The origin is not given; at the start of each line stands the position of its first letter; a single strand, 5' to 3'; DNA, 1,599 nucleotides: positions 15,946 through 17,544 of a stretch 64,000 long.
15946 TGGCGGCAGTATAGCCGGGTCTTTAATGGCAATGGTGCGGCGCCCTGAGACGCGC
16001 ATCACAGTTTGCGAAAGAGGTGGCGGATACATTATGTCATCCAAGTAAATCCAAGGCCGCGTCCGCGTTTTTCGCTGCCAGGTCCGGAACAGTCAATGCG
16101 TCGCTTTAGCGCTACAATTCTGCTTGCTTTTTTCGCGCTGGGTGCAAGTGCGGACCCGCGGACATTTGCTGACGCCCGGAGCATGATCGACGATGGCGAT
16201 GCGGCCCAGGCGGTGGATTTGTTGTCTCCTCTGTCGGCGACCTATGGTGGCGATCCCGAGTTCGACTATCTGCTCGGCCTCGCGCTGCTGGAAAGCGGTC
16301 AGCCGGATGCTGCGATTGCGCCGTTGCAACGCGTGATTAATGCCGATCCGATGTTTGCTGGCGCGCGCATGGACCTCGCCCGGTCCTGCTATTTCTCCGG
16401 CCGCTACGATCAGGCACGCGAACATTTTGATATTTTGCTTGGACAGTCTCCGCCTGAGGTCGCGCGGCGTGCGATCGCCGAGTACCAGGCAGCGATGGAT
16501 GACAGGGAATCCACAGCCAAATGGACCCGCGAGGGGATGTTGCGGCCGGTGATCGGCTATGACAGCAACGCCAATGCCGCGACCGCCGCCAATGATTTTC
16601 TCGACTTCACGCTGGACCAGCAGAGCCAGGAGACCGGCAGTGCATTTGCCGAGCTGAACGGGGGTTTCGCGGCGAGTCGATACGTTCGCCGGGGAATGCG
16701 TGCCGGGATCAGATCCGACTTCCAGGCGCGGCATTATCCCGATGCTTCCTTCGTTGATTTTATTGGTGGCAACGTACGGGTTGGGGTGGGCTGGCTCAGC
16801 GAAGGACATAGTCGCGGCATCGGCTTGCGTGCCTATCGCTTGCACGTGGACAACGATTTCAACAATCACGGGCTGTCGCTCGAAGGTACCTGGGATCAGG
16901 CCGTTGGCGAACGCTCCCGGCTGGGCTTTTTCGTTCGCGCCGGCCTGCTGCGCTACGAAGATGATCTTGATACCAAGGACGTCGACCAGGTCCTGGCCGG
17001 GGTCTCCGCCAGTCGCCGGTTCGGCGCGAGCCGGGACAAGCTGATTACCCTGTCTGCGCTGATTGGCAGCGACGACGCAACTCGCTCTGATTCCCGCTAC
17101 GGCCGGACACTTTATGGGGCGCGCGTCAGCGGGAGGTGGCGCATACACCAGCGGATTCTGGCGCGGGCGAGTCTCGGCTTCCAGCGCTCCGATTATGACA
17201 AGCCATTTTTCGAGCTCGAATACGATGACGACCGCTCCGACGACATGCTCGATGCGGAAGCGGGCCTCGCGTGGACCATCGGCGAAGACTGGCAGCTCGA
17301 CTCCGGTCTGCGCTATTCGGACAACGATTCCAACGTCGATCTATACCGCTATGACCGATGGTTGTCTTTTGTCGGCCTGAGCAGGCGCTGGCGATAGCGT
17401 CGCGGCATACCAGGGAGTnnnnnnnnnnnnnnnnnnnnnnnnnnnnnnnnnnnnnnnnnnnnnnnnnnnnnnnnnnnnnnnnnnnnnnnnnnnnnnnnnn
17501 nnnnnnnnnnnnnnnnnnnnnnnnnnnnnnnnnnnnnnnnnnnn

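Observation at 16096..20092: Slam/type-XI-secretion-like outer-membrane protein paired with an unusual FecR-domain cargo carrying a TbpB-type C-terminal barrel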

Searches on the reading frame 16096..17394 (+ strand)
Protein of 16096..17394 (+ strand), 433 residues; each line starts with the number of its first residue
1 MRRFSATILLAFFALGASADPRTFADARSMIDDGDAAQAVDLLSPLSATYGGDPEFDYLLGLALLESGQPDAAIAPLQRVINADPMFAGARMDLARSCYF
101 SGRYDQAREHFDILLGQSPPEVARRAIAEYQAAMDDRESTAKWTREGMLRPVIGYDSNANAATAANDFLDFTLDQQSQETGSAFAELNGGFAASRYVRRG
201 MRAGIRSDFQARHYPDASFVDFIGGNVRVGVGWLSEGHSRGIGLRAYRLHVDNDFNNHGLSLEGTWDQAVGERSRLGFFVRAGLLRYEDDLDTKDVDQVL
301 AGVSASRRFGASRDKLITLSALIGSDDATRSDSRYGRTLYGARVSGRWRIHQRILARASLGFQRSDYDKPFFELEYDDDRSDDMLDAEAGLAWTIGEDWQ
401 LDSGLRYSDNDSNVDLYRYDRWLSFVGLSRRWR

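Call 6: search_protein_families(library=pfam, max_evalue=1, proteins=[window:16096-17394:+])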
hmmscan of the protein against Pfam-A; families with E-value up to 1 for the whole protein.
seq(433 aa): 22 families
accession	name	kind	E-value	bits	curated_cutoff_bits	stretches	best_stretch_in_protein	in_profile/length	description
PF14559.12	TPR_19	-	2.6e-14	53.7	25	2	64-121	1-59/68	Tetratricopeptide repeat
PF13432.12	TPR_16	-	3.7e-13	50.1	32.7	2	58-120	1-63/65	Tetratricopeptide repeat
PF07721.20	TPR_4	-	5e-08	33.3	27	1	89-111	2-24/26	Tetratricopeptide repeat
PF13428.12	TPR_14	-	1.2e-07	32.1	23.5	2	90-121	3-34/44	Tetratricopeptide repeat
PF12895.13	ANAPC3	-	6.4e-07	30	27.2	1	44-111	13-79/82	Anaphase-promoting complex, cyclosome, subunit 3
PF13174.12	TPR_6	-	1.3e-05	26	26.3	1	58-85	4-31/33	Tetratricopeptide repeat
PF07719.23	TPR_2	-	6.4e-05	23.2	27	1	92-112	5-25/34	Tetratricopeptide repeat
PF16918.11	PknG_TPR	-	8.2e-05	22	27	1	24-107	98-181/340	Protein kinase G tetratricopeptide repeat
PF13424.12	TPR_12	-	0.00021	21.8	30.1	1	93-111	8-26/77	Tetratricopeptide repeat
PF00515.34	TPR_1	-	0.00066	19.8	27.8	1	58-85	5-32/34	Tetratricopeptide repeat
PF13505.12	OMP_b-brl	-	0.00078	20.1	28.7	1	299-418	44-163/175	Outer membrane protein beta-barrel domain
PF10082.15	BBP2_2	-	0.0013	18.1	23.7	1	340-428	294-374/378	Putative beta-barrel porin 2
PF24575.1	TPR_Slam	-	0.0022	18.8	35.2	1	62-111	55-104/104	Surface lipoprotein assembly modifier, N-terminal TPR repeats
PF13414.12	TPR_11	-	0.003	17.6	26.8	1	61-94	1-34/42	TPR repeat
PF13181.12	TPR_8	-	0.0055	17.2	25.7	0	58-85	5-32/34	Tetratricopeptide repeat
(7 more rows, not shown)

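Call 7: search_protein_families(library=ncbifam, max_evalue=1, proteins=[window:16096-17394:+])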
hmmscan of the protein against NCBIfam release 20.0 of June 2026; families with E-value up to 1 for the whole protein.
seq(433 aa): 13 families
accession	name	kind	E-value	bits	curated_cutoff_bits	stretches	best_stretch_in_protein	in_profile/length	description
TIGR03014.2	EpsL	equivalog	6.1e-07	28.8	275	1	286-421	243-374/385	XrtB/PEP-CTERM-associated polysaccharide biosynthesis outer membrane protein EpsL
NF040959.1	MamA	equivalog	7.2e-07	28.9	200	1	27-112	44-129/204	magnetosome protein MamA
TIGR02917.1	PEP_TPR_lipo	equivalog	5.7e-06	24.5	312.2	1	29-111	338-420/899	XrtA/PEP-CTERM system TPR-repeat protein PrsT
NF052415.1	T3SS_chap_SctY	equivalog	0.00032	21.2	70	1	35-112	21-101/106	type III secretion apparatus assembly chaperone SctY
NF008520.0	PRK11447.1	equivalog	0.0022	15.8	858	1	23-142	576-692/1157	cellulose synthase complex outer membrane protein BcsC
TIGR00540.1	TPR_hemY_coli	hypoth_equivalog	0.0039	16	142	1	25-145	266-383/385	heme biosynthesis-associated TPR protein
NF033758.1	gliding_GltE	equivalog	0.0052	15.8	225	1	52-115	220-283/411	adventurous gliding motility TPR repeat lipoprotein GltE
TIGR03016.1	pepcterm_hypo_1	hypoth_equivalog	0.012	14.6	90.85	1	337-417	389-462/477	TIGR03016 family PEP-CTERM system-associated outer membrane protein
NF011721.1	PRK15174.1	equivalog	0.018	13.3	1200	1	60-128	290-360/656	Vi polysaccharide transport protein VexE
NF008391.2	PRK11189.1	equivalog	0.027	14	250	1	59-141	104-185/297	lipoprotein NlpI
TIGR02521.1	type_IV_pilW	equivalog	0.045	13.3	154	1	60-112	37-193/234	type IV pilus biogenesis/stability protein PilW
TIGR03504.1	FimV_Cterm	subfamily_domain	0.061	13.4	30.65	0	63-83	8-28/44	FimV/HubP family polar landmark protein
TIGR03302.1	OM_YfiO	subfamily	0.077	12.5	81.4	1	58-196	37-150/239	outer membrane protein assembly factor BamD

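Call 8: find_homologous_proteins(query=window:16096-17394:+)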
Query seq(433 aa) (433 aa): 78 proteins with E <= 0.001 among 8000 candidates.
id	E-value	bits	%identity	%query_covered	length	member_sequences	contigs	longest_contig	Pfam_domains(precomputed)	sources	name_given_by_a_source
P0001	4.5e-285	964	100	100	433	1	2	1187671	PF07721.21,PF14559.13,PF12895.14,PF13432.13,PF13428.13,PF13174.13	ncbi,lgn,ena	-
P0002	3.9e-251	852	88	100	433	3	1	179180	PF07721.21,PF14559.13,PF13432.13,PF10082.16,PF13428.13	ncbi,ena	-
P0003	5.3e-247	838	85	100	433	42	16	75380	PF14559.13,PF12895.14,PF13432.13,PF13428.13,PF13174.13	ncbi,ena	-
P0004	4.9e-202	690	71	96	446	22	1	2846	PF14559.13,PF13432.13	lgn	-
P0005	5.8e-79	285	37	99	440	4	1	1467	PF14559.13,PF13432.13,PF10082.16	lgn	-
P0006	3.1e-75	272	39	94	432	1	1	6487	PF14559.13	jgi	-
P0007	3.0e-72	262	38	93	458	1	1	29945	PF14559.13,PF12895.14,PF13432.13,PF13428.13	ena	-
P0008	1.3e-71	260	36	96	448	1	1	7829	PF14559.13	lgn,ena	-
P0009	5.5e-61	225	38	94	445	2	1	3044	PF14559.13,PF24575.2,PF13371.13,PF13432.13,PF07719.24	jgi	-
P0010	1.2e-58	218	36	95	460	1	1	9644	PF14559.13,PF24575.2,PF13371.13,PF13432.13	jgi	jgi:outer membrane protein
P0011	7.1e-58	215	35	95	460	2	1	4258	PF14559.13,PF24575.2,PF13371.13,PF13432.13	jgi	-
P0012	1.5e-57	214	35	95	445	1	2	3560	PF14559.13,PF24575.2,PF13371.13,PF13432.13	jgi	jgi:tetratricopeptide (TPR) repeat protein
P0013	1.7e-57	214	35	95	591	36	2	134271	PF14559.13,PF16918.12,PF13432.13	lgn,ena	-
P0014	1.3e-56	211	34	96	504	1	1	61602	PF14559.13,PF24575.2,PF13432.13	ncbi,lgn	-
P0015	1.1e-55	208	36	100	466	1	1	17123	PF14559.13,PF04575.20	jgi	jgi:tetratricopeptide (TPR) repeat protein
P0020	6.6e-54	202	34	95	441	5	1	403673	PF14559.13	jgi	jgi:hypothetical protein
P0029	1.9e-51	194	36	94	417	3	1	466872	PF14559.13,PF13432.13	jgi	jgi:tetratricopeptide (TPR) repeat protein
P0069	2.8e-30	124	31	96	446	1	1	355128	PF14559.13,PF24575.2,PF13432.13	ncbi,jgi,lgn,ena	-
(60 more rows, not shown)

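Call 12: find_encoding_contigs(protein=P0001, flank=5000, max_places=4)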
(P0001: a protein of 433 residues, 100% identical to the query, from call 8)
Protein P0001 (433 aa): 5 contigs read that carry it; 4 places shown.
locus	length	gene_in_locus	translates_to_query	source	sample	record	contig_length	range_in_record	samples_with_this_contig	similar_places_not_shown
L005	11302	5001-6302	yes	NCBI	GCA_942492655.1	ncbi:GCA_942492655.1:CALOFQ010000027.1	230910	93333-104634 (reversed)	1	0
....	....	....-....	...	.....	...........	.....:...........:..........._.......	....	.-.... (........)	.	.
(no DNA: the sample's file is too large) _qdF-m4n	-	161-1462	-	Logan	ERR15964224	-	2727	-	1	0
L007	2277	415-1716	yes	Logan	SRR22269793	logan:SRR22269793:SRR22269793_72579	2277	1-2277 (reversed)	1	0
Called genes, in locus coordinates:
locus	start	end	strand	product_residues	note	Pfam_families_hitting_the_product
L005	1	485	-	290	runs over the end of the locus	PF02146:SIR2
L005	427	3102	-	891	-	PF00330:Aconitase, PF00694:Aconitase_C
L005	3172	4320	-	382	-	PF02540:NAD_synthase (weak), PF03054:tRNA_Me_trans, PF20259:tRNA_Me_trans_M, PF20258:tRNA_Me_trans_C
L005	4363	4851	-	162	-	PF00293:NUDIX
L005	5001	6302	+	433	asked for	PF07721:TPR_4 (faint), PF12895:ANAPC3 (weak), PF13174:TPR_6 (faint), PF13428:TPR_14 (faint), PF14559:TPR_19 (weak), PF13432:TPR_16, PF14559:TPR_19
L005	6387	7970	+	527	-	-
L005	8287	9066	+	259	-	-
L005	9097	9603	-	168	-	PF25559:DUF7931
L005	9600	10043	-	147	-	PF00583:Acetyltransf_1, PF13673:Acetyltransf_10, PF13508:Acetyltransf_7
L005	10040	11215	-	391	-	PF07883:Cupin_2 (faint), PF00190:Cupin_1 (weak), PF08007:JmjC_2, PF20514:WHD_ROXA (faint)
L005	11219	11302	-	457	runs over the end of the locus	PF00206:Lyase_1, PF08328:ASL_C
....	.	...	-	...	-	?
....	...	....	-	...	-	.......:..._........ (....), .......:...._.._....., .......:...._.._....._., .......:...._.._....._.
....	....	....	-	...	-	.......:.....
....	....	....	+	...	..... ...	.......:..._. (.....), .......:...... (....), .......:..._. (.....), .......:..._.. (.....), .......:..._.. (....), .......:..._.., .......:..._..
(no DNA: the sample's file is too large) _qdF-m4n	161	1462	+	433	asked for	PF07721:TPR_4 (faint), PF12895:ANAPC3 (weak), PF13174:TPR_6 (faint), PF13428:TPR_14 (faint), PF14559:TPR_19 (weak), PF13432:TPR_16, PF14559:TPR_19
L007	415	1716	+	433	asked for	PF07721:TPR_4 (faint), PF12895:ANAPC3 (weak), PF13174:TPR_6 (faint), PF13428:TPR_14 (faint), PF14559:TPR_19 (weak), PF13432:TPR_16, PF14559:TPR_19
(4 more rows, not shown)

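Call 33: predict_structure(alignment_id=A3)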
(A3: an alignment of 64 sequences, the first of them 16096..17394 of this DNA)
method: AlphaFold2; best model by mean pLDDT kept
length: 433 residues; sequences in the alignment: 64
mean_pLDDT: 93.0   pTM: 0.68
mean pLDDT of the five models: 93.0, 92.7, 92.6, 91.3, 91.2
residues with pLDDT >= 90: 363; 70-90: 47; 50-70: 19; < 50: 4
segments of 3 or more residues with pLDDT < 50: none
pLDDT, mean of each block of 10 residues (from residue 1): 54 57 94 94 95 95 95 98 94 97 94 94 91 77 92 98 91 91 98 91 97 96 98 92 98 96 97 95 97 96 96 91 97 95 98 96 96 89 98 96 98 95 98 94
secondary structure, 60 per line:
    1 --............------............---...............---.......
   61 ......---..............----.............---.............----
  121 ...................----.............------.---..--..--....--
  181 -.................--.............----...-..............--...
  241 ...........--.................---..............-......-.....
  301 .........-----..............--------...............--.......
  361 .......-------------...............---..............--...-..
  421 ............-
elements in order: H3-14 H21-32 H36-50 H54-66 H70-83 H88-100 H104-116 H121-139 E144-156 E182-198 E201-213 E222-235 E238-251 E254-270 E274-287 H289-294 E296-309 E315-328 E337-351 E354-367 E381-395 E399-412 E419-432

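Call 43: fold_search(model_id=the predicted structure, library=pdb)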
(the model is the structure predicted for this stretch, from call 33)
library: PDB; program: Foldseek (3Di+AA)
matches with E <= 10: 1548; with E <= 0.001: 500
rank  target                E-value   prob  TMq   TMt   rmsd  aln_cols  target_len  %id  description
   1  9b8a                  1.2e-11  1.00  0.42  0.35  12.3       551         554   13  Cryo-EM structure of E. coli cellulose synthase subunit C (released 2025-02-19)
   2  9b8h_A                1.5e-10  1.00  0.43  0.35  10.2       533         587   12  Cryo-EM structure of E. coli cellulose synthase subunit C with cellotetraose (released 2025-02-19)
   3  4d51                  9.0e-10  1.00  0.44  0.57   5.7       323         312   10  Crystal structure of CymA from Klebsiella oxytoca (released 2015-06-03)
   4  4v3g_A                1.0e-09  1.00  0.46  0.57   8.7       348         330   10  Crystal structure of CymA from Klebsiella oxytoca (released 2015-06-03)
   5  4v3h_A                1.5e-09  1.00  0.44  0.57   5.9       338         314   10  Crystal structure of CymA from Klebsiella oxytoca (released 2015-06-03)
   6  3kvn_A                1.7e-09  1.00  0.32  0.23  18.3       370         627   12  Crystal structure of the full-length autotransporter EstA from Pseudomonas aeruginosa (released 2010-01-26)
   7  3kvn_X                1.8e-09  1.00  0.32  0.23  18.3       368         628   12  Crystal structure of the full-length autotransporter EstA from Pseudomonas aeruginosa (released 2010-01-26)
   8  4v3h_B                2.2e-09  1.00  0.45  0.59   6.0       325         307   10  Crystal structure of CymA from Klebsiella oxytoca (released 2015-06-03)
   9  8wv0_A                2.2e-09  1.00  0.37  0.46   9.3       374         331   10  Outer membrane porin of Burkholderia pseudomallei (BpsOmp38) (released 2024-10-30)
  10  4y25                  2.6e-09  1.00  0.39  0.54   9.8       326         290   12  Bacterial polysaccharide outer membrane secretin (released 2016-03-16)
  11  5ldv                  2.6e-09  1.00  0.34  0.36  15.0       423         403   10  Crystal Structures of MOMP from Campylobacter jejuni (released 2016-10-26)
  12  8wv0_B                3.0e-09  1.00  0.38  0.48   9.3       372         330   10  Outer membrane porin of Burkholderia pseudomallei (BpsOmp38) (released 2024-10-30)
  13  8jto                  3.0e-09  1.00  0.38  0.46   8.9       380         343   10  Outer membrane porin of Burkholderia pseudomallei (BpsOmp38) in complex with ceftazidime (released 2024-06-26)
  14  2r89_A                3.2e-09  1.00  0.39  0.46   8.2       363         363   11  Crystal structure of the long-chain fatty acid transporter FadL mutant delta N3 (released 2008-09-23)
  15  2x9k                  3.4e-09  1.00  0.43  0.63   6.4       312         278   12  Structure of a E.coli porin (released 2011-01-26)
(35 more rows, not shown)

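Call 46: search_protein_families(library=pfam, alignment_id=A3, max_evalue=0.001)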
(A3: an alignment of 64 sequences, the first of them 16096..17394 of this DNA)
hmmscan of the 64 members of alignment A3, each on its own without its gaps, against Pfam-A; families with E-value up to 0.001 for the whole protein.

A. member 1, window:16096-17394:+ (433 aa): 11 families
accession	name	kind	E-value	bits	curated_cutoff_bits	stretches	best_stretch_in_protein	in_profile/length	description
PF14559.12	TPR_19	-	2.6e-14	53.7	25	2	64-121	1-59/68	Tetratricopeptide repeat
PF13432.12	TPR_16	-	3.7e-13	50.1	32.7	2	58-120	1-63/65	Tetratricopeptide repeat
PF07721.20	TPR_4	-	5e-08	33.3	27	0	89-111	2-24/26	Tetratricopeptide repeat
PF13428.12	TPR_14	-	1.2e-07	32.1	23.5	0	90-121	3-34/44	Tetratricopeptide repeat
PF12895.13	ANAPC3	-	6.4e-07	30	27.2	1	44-111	13-79/82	Anaphase-promoting complex, cyclosome, subunit 3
PF13174.12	TPR_6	-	1.3e-05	26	26.3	0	58-85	4-31/33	Tetratricopeptide repeat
PF07719.23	TPR_2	-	6.4e-05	23.2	27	0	92-112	5-25/34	Tetratricopeptide repeat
PF16918.11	PknG_TPR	-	8.2e-05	22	27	1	24-107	98-181/340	Protein kinase G tetratricopeptide repeat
PF13424.12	TPR_12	-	0.00021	21.8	30.1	0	93-111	8-26/77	Tetratricopeptide repeat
PF00515.34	TPR_1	-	0.00066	19.8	27.8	0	58-85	5-32/34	Tetratricopeptide repeat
PF13505.12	OMP_b-brl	-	0.00078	20.1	28.7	0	299-418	44-163/175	Outer membrane protein beta-barrel domain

B. families by the number of members that match (of 64 scanned): 22 families
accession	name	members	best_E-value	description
PF14559.12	TPR_19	64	2.6e-14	Tetratricopeptide repeat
PF13432.12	TPR_16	62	1.1e-14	Tetratricopeptide repeat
PF24575.1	TPR_Slam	31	1.1e-06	Surface lipoprotein assembly modifier, N-terminal TPR repeats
PF04575.19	SlipAM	29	8.7e-10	Surface lipoprotein assembly modifier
PF07719.23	TPR_2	27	9.8e-10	Tetratricopeptide repeat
PF13371.12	TPR_9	25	3e-08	Tetratricopeptide repeat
PF13428.12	TPR_14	23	1.4e-08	Tetratricopeptide repeat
PF12895.13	ANAPC3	22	2.5e-07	Anaphase-promoting complex, cyclosome, subunit 3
PF13174.12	TPR_6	12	9.5e-06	Tetratricopeptide repeat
PF07721.20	TPR_4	7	5e-08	Tetratricopeptide repeat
PF16918.11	PknG_TPR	7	9.4e-07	Protein kinase G tetratricopeptide repeat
PF13181.12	TPR_8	5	2.8e-08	Tetratricopeptide repeat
PF10082.15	BBP2_2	4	2.7e-07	Putative beta-barrel porin 2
PF00515.34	TPR_1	4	6.8e-07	Tetratricopeptide repeat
PF13424.12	TPR_12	4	4e-05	Tetratricopeptide repeat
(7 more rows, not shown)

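Call 56: find_encoding_contigs(protein=P0020, flank=7000, max_places=1)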
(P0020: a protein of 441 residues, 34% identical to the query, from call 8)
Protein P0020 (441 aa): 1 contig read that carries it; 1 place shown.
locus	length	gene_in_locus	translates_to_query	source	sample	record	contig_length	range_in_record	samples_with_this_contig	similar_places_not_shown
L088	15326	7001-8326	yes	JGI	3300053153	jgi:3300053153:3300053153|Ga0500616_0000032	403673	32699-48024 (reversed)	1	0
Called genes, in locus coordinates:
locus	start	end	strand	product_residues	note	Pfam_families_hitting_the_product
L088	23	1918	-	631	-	PF00092:VWA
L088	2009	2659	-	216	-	PF21305:type_II_gspD_N0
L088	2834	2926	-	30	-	-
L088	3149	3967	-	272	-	PF13432:TPR_16 (faint), PF00515:TPR_1 (faint), PF13414:TPR_11 (weak), PF14559:TPR_19 (weak)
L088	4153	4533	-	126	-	PF20332:DUF6627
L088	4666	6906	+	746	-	PF05226:CHASE2, PF00211:Guanylate_cyc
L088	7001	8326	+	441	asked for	PF14559:TPR_19 (faint)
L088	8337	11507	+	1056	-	-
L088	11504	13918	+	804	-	PF00070:Pyr_redox (faint), PF07992:Pyr_redox_2, PF13738:Pyr_redox_3, PF00027:cNMP_binding, PF13247:Fer4_11, PF25160:LdpA_Fe-S-bd (weak), PF00037:Fer4 (weak), PF12837:Fer4_6 (weak), +6 more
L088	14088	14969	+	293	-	-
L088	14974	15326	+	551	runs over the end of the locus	PF00498:FHA (faint), PF14522:Cytochrome_C7 (faint), PF14537:Cytochrom_c3_2, PF09699:Paired_CXXCH_1 (weak)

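Call 57: find_encoding_contigs(protein=P0029, flank=7000, max_places=1)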
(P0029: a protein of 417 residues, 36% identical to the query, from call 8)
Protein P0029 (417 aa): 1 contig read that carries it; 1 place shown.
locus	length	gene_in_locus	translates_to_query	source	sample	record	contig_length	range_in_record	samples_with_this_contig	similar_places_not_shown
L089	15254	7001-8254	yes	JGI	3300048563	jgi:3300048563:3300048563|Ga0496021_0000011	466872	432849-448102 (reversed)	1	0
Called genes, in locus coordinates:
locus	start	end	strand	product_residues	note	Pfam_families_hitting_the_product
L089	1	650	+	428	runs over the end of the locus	PF04542:Sigma70_r2, PF08281:Sigma70_r4_2, PF20239:DUF6596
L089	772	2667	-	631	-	PF00092:VWA, PF13519:VWA_2 (weak)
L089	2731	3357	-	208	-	PF21305:type_II_gspD_N0, PF03958:Secretin_N (weak)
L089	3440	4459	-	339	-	PF00106:adh_short, PF08659:KR, PF13561:adh_short_C2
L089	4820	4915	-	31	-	-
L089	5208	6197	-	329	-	PF13529:Peptidase_C39_2 (weak), PF13428:TPR_14 (faint), PF13432:TPR_16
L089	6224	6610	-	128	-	PF20332:DUF6627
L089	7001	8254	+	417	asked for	PF13432:TPR_16 (weak), PF14559:TPR_19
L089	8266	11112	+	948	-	-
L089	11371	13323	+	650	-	PF03928:HbpS-like (weak)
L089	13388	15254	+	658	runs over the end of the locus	-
